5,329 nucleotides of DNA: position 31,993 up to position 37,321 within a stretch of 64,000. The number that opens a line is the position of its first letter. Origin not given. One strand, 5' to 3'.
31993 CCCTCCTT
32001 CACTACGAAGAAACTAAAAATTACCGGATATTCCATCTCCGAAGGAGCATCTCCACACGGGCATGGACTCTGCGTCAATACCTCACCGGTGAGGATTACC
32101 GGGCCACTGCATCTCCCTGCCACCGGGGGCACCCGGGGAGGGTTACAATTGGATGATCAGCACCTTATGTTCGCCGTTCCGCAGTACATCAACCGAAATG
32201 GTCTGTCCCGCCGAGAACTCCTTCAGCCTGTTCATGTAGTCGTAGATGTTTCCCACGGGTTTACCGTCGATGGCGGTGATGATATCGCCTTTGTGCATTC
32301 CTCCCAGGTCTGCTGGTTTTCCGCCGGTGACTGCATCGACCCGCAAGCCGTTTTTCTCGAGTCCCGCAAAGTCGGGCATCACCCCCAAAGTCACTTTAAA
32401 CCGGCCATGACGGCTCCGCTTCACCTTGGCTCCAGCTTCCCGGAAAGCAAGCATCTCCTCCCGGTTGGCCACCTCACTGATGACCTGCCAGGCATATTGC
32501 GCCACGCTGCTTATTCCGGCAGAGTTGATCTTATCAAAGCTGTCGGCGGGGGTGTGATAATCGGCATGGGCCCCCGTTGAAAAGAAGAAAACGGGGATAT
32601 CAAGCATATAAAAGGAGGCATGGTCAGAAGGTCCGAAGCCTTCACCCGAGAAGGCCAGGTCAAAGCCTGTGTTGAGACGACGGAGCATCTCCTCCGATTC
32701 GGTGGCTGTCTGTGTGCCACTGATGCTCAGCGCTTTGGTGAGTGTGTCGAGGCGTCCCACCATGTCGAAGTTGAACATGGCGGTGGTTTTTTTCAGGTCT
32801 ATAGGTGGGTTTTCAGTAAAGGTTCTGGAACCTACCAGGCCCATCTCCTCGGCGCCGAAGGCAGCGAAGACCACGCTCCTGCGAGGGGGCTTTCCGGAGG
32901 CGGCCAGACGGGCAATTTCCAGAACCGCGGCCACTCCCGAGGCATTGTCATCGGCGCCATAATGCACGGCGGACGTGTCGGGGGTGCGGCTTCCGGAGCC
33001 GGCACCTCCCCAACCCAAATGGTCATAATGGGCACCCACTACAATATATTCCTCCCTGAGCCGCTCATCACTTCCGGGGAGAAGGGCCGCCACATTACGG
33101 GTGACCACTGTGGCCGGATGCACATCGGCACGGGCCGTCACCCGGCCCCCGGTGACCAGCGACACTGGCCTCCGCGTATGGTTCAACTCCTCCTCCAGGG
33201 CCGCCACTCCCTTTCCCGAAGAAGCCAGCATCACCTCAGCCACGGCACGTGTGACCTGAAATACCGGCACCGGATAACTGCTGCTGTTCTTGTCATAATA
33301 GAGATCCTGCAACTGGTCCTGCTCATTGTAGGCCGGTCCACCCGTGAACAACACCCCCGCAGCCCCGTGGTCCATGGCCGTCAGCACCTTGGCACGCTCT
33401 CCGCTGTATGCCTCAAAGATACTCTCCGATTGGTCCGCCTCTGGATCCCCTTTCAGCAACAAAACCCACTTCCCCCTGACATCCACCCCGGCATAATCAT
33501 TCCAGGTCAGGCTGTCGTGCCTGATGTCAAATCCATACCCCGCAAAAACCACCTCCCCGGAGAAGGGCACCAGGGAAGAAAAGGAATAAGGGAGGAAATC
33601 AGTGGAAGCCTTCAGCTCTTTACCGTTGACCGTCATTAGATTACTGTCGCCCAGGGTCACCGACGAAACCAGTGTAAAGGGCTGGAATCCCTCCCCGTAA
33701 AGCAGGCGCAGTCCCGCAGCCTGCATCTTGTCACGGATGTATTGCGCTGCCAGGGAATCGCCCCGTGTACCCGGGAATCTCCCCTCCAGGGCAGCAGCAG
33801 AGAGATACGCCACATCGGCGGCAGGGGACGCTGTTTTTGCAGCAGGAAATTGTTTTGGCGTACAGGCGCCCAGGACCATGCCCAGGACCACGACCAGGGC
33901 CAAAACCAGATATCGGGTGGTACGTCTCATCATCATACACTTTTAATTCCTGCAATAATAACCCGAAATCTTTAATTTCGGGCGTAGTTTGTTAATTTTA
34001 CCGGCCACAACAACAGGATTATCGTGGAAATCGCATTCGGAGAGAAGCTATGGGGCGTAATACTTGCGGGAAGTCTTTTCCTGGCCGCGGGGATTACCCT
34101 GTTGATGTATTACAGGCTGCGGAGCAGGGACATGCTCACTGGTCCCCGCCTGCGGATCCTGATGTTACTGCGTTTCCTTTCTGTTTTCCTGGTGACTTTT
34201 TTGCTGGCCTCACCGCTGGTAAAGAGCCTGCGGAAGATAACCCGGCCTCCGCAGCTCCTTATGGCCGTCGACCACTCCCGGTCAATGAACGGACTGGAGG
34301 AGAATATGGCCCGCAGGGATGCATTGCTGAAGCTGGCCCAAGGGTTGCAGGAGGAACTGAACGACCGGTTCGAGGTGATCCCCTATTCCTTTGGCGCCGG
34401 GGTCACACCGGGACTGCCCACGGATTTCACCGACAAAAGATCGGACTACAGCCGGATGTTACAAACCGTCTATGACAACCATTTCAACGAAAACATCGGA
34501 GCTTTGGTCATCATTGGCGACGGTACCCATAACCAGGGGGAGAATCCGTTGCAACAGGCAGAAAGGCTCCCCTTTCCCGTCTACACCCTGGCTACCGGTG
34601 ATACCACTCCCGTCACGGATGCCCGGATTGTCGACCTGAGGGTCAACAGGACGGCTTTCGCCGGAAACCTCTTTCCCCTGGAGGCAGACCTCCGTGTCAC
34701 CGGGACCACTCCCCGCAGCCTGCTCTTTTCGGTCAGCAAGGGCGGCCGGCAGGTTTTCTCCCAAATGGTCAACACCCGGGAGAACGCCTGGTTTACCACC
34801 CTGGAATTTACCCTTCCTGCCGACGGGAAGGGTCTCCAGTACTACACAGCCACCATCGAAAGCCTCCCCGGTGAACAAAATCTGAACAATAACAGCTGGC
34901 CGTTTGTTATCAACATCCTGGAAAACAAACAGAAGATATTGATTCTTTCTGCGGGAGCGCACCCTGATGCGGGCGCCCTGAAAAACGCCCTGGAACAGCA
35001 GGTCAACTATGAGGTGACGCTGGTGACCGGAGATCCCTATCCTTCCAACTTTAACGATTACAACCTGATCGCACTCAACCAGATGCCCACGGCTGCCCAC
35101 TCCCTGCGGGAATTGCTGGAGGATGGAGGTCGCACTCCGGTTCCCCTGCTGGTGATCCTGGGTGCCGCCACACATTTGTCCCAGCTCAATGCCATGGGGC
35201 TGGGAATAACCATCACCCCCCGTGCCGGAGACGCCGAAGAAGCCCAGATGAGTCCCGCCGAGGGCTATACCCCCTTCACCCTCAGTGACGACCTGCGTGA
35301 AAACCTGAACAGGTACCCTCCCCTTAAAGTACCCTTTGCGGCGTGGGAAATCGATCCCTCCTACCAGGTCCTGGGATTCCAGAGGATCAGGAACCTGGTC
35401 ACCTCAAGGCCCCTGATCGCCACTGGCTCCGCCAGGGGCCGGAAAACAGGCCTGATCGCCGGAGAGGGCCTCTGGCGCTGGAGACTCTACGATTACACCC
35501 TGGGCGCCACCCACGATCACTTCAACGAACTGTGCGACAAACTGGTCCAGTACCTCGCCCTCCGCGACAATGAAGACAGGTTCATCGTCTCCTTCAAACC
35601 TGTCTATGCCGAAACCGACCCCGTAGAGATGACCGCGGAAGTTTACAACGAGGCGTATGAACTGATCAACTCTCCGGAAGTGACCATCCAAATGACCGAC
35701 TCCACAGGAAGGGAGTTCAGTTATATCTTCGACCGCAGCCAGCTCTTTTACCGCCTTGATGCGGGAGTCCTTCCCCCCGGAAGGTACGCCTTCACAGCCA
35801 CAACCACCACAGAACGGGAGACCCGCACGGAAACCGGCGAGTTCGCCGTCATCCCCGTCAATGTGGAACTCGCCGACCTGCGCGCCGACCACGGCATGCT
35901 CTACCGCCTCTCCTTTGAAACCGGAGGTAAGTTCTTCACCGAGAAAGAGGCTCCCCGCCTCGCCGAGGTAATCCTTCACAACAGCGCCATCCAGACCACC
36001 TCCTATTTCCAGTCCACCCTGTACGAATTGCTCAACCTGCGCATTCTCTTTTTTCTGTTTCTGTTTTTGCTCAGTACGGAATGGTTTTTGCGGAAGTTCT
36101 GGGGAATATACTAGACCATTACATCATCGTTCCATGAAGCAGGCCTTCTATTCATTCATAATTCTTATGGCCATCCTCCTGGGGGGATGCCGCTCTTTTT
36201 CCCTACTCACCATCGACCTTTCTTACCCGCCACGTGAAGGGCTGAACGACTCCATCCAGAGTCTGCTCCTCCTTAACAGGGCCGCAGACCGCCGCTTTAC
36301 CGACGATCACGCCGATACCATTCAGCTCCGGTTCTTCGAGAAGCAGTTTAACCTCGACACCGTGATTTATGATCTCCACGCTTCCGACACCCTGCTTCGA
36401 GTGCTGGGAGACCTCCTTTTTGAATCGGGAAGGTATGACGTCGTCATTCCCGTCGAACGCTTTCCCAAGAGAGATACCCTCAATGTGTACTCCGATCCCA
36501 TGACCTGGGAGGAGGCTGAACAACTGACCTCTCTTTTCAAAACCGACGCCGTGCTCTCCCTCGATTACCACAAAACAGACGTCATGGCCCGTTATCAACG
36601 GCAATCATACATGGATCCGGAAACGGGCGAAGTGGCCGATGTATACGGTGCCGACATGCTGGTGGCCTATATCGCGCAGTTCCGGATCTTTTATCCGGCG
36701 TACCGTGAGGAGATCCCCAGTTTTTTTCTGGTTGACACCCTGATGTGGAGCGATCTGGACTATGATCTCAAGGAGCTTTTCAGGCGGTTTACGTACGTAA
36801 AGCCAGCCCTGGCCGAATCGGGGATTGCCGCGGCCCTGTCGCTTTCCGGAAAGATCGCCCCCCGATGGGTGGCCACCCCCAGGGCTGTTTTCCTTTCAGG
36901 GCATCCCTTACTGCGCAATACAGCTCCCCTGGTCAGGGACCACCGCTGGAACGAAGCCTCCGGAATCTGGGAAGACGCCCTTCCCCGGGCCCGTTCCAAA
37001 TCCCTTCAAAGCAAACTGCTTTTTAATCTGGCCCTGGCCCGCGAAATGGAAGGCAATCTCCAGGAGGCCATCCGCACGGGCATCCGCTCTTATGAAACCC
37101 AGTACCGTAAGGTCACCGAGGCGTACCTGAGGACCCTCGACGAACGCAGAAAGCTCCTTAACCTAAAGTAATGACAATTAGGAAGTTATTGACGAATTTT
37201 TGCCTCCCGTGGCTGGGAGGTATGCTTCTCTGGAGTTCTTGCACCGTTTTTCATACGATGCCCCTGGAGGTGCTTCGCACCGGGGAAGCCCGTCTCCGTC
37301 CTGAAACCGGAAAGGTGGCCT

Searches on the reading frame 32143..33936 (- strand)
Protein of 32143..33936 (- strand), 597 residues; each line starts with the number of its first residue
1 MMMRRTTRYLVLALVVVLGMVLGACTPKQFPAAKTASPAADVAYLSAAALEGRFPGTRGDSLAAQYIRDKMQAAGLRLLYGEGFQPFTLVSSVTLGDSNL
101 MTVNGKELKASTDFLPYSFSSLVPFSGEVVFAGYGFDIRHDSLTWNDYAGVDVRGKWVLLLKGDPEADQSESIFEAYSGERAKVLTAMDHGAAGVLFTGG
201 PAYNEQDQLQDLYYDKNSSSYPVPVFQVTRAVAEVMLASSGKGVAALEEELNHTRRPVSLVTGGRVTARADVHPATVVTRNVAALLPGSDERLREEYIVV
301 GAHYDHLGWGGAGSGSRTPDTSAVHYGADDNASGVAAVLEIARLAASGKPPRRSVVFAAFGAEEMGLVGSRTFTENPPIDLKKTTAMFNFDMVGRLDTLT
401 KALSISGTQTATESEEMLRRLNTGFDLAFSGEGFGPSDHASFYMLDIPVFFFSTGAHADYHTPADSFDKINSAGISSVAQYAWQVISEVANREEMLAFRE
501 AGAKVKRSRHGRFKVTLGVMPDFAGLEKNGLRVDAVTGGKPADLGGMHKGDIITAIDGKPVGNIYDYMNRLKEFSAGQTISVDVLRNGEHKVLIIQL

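Call 60: search_protein_families(library=pfam, proteins=[window:32143-33936:-], max_evalue=0.001)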
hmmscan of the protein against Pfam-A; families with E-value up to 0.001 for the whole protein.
window:32143-33936:- (597 aa): 6 families
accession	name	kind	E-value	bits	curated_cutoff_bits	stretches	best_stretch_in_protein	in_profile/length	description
PF04389.22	Peptidase_M28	-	1.9e-44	152.2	21.3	1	281-485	1-192/193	Peptidase family M28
PF13180.12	PDZ_2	-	4.1e-10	40.2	27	1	527-594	10-77/80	PDZ domain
PF01546.33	Peptidase_M20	-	5.7e-07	30.1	24.6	1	326-468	31-189/206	Peptidase family M20/M25/M40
PF17820.7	PDZ_6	-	6.6e-06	26.2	27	1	533-572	2-41/54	PDZ domain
PF00595.29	PDZ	-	1.3e-05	25.9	23.2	1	505-565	4-61/81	PDZ domain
PF02225.27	PA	-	0.00032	21.2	23.9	1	143-234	13-93/95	PA domain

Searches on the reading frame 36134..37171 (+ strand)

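Call 60: search_protein_families(library=pfam, proteins=[window:36134-37171:+], max_evalue=0.001)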
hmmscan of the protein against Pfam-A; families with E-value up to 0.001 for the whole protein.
window:36134-37171:+ (345 aa): 2 families
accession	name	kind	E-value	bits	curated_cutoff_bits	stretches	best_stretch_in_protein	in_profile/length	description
PF19867.5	DUF6340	-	1.1e-43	149.8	26.4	1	41-307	1-258/258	Family of unknown function (DUF6340)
PF13424.12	TPR_12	-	0.00027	21.5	30.1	0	268-321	15-73/77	Tetratricopeptide repeat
